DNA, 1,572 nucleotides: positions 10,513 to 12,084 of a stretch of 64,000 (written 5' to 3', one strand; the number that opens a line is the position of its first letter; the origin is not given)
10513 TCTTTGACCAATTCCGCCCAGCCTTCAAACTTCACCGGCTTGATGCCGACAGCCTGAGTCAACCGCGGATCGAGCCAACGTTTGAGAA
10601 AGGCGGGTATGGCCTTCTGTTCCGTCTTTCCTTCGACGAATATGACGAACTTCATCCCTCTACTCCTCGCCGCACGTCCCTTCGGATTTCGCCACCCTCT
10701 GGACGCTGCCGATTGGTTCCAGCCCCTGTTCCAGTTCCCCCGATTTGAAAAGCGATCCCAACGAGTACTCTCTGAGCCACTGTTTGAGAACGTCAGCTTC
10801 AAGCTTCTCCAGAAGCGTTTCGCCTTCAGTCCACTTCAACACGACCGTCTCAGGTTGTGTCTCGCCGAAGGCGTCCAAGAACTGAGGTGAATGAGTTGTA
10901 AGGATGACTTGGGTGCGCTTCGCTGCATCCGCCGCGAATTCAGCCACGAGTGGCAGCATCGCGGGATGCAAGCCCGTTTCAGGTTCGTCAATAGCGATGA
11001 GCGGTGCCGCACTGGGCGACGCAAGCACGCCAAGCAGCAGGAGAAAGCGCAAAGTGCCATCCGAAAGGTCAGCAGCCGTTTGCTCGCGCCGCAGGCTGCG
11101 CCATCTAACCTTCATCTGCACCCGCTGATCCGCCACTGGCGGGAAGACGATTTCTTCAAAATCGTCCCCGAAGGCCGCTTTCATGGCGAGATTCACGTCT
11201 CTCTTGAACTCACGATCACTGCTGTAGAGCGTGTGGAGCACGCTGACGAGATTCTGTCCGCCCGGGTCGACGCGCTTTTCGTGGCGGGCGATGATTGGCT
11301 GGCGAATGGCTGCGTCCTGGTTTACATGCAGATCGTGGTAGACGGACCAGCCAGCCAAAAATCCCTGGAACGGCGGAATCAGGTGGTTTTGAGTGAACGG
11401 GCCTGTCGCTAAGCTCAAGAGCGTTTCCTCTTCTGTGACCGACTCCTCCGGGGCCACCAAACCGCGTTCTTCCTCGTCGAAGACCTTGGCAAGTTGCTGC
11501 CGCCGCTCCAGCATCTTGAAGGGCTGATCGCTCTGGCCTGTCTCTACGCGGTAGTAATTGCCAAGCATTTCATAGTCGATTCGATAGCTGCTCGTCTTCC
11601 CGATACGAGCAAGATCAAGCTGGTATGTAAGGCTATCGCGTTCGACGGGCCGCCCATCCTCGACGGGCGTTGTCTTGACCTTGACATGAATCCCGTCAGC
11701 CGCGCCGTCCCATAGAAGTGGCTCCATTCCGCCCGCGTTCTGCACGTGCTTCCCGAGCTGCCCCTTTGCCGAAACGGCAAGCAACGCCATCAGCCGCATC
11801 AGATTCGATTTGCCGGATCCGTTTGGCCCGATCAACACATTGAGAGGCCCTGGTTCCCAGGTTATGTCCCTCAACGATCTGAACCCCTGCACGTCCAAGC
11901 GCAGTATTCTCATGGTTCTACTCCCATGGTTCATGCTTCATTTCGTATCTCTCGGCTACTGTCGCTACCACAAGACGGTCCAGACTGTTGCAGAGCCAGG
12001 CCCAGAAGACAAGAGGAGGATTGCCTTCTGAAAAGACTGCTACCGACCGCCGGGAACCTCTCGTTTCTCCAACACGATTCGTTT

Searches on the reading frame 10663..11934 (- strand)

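Call 69: search_protein_families(library=pfam, proteins=[window:10663-11934:-], max_evalue=0.1)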
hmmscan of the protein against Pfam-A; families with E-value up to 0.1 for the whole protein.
window:10663-11934:- (424 aa): 8 families
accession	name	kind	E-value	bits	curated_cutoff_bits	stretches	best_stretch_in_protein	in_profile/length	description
PF13304.12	AAA_21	-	2.3e-33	117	27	2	248-354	191-304/304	AAA domain, putative AbiEii toxin, Type IV TA system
PF13175.12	AAA_15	-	1.4e-18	68.1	32.1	2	308-352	319-373/374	AAA ATPase domain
PF02463.25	SMC_N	-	3.3e-11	43.5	40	1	10-354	2-203/220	RecF/RecN/SMC N terminal domain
PF11398.14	DUF2813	-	3.7e-08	33.6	21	2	8-52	1-45/372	Protein of unknown function (DUF2813)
PF00005.33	ABC_tran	-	1.2e-05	26.3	25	1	25-65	7-50/137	ABC transporter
PF13476.12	AAA_23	-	1.5e-05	26.2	27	1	12-51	1-41/201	AAA domain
PF13555.12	AAA_29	-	0.014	15.6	27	1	22-52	15-46/61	P-loop containing region of AAA domain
PF13401.12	AAA_22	-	0.062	14.1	27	0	33-54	9-30/130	AAA domain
